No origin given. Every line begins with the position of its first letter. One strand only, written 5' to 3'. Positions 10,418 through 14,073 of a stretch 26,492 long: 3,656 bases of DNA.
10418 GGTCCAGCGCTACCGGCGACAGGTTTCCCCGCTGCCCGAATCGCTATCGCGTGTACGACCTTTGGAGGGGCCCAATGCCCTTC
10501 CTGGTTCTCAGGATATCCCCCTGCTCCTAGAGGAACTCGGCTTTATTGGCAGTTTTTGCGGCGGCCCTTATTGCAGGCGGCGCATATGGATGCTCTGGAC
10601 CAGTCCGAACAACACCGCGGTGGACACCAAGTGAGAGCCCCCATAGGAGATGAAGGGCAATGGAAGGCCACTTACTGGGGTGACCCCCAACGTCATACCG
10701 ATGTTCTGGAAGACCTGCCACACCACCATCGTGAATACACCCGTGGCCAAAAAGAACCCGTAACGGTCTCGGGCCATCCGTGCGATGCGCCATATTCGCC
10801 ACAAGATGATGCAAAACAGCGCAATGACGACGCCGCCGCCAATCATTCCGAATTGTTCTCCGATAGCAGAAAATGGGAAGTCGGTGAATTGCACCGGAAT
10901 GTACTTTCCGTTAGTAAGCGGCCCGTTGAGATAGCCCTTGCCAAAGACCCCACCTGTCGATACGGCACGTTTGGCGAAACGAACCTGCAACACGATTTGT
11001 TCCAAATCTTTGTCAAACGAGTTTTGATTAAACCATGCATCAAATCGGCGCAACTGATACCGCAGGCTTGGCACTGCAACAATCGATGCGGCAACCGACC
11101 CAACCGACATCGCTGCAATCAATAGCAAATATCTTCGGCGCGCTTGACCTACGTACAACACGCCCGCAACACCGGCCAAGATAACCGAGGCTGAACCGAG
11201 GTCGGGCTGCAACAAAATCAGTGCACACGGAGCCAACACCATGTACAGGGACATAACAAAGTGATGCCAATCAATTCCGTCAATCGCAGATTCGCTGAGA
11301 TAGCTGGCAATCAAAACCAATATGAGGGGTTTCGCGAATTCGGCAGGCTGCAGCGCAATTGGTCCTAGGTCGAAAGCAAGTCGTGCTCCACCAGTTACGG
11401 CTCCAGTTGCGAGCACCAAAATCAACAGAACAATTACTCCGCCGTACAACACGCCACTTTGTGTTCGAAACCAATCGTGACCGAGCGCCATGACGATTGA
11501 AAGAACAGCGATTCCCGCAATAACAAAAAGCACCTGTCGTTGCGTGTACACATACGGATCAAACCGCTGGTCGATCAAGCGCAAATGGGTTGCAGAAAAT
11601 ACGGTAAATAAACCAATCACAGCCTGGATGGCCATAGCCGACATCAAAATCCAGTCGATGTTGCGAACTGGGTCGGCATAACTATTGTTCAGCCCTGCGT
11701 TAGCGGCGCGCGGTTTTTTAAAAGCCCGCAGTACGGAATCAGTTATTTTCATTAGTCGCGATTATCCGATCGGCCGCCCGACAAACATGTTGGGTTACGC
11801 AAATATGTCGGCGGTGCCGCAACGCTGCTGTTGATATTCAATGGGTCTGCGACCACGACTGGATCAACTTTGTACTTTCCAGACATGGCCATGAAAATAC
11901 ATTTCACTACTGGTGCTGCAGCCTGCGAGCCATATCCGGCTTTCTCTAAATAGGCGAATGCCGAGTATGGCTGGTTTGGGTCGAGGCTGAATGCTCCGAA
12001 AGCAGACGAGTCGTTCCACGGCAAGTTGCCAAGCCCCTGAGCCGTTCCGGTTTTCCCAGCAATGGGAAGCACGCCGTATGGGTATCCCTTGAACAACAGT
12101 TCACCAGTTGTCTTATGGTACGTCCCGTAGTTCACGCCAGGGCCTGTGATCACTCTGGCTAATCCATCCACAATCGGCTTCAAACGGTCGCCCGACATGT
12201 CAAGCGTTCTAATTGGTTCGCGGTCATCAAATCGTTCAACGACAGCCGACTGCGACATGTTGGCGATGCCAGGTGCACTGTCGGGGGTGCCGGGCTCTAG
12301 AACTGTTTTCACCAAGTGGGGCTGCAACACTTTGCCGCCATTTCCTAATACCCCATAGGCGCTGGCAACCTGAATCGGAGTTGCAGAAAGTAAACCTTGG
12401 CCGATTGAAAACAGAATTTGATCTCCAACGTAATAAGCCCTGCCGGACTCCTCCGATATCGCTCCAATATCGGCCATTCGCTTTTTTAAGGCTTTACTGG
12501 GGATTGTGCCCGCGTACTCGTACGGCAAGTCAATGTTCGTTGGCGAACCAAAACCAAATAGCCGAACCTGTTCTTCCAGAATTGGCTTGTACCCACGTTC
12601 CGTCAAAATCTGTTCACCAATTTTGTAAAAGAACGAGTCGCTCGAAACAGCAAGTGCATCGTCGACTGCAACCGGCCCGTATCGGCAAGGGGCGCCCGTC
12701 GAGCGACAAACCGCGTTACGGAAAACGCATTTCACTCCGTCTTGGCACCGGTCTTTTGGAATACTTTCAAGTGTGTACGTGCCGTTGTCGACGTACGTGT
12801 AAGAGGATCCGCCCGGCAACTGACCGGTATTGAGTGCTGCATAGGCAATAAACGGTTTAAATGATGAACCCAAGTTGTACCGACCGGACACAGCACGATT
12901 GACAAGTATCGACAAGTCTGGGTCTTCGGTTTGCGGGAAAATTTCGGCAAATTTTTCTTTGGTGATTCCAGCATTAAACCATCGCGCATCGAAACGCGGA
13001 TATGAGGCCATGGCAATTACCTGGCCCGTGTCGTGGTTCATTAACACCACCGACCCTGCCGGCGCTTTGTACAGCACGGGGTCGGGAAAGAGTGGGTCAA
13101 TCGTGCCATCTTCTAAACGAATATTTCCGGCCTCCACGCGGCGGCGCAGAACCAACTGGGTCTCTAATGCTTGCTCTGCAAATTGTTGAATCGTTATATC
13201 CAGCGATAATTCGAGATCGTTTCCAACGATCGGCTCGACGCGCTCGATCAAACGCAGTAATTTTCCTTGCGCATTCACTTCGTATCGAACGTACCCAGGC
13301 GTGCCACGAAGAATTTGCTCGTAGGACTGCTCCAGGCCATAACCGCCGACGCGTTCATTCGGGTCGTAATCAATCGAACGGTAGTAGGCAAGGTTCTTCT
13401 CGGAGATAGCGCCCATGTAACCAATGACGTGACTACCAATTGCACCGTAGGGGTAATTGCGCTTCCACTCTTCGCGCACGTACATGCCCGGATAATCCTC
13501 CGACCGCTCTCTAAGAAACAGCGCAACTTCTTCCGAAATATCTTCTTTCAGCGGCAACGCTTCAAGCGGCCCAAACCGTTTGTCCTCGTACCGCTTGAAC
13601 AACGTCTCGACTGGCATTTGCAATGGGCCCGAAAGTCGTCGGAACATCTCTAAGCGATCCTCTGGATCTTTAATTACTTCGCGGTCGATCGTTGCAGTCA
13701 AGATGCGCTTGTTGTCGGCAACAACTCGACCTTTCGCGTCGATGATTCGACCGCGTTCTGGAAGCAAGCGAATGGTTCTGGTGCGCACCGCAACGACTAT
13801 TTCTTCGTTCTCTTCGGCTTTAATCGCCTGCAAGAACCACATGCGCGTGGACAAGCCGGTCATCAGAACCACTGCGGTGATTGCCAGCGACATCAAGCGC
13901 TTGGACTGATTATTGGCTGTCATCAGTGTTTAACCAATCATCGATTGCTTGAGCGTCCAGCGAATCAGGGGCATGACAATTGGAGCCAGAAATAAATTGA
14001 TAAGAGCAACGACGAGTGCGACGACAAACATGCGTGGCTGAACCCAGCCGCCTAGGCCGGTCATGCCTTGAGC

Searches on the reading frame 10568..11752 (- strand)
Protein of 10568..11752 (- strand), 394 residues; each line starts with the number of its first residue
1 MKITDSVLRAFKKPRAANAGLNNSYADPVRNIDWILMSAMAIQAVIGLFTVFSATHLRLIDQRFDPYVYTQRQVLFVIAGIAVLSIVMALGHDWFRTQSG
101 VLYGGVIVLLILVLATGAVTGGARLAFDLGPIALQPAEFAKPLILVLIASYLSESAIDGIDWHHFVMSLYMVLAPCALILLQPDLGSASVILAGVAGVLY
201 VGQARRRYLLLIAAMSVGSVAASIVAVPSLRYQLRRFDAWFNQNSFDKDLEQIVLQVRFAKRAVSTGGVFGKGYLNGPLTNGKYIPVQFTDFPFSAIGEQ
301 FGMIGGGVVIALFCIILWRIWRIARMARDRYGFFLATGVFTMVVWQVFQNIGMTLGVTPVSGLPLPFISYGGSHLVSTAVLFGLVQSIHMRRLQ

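Call 74: search_protein_families(library=pfam, proteins=[window:10568-11752:-], max_evalue=0.00001)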
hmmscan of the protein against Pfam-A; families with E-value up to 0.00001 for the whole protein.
window:10568-11752:- (394 aa): 1 family
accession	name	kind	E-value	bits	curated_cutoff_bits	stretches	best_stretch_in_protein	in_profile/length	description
PF01098.24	FTSW_RODA_SPOVE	-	1.9e-74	251.3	26.4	1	37-391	5-353/356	Cell cycle protein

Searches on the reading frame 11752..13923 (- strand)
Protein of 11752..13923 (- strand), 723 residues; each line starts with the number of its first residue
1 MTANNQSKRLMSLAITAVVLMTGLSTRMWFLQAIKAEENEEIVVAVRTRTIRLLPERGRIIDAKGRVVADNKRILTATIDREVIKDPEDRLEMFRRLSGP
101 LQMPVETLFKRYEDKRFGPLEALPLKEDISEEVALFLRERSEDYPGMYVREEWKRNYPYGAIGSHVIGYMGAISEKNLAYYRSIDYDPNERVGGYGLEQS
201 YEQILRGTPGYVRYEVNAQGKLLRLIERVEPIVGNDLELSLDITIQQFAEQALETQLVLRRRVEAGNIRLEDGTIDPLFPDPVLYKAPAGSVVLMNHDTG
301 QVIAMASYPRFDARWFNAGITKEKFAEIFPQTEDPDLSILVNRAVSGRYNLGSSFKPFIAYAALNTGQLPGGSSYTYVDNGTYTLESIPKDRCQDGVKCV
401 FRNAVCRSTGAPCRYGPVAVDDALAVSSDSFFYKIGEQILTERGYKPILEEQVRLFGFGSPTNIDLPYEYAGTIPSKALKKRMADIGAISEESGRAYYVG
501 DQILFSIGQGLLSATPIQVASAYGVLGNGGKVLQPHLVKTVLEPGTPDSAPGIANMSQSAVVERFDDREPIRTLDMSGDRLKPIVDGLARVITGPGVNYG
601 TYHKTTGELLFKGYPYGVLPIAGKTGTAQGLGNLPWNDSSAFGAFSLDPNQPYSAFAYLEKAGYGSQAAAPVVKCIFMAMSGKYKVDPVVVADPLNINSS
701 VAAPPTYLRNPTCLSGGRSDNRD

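Call 74: search_protein_families(library=pfam, proteins=[window:11752-13923:-], max_evalue=0.00001)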
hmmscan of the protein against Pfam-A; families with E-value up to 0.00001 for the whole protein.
window:11752-13923:- (723 aa): 2 families
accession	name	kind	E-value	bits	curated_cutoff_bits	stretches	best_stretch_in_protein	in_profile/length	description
PF03717.20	PBP_dimer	-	3.2e-41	142.2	24.4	1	55-224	4-177/180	Penicillin-binding Protein dimerisation domain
PF00905.27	Transpeptidase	-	2.1e-35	122.9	22.1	1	290-676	1-297/299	Penicillin binding protein transpeptidase domain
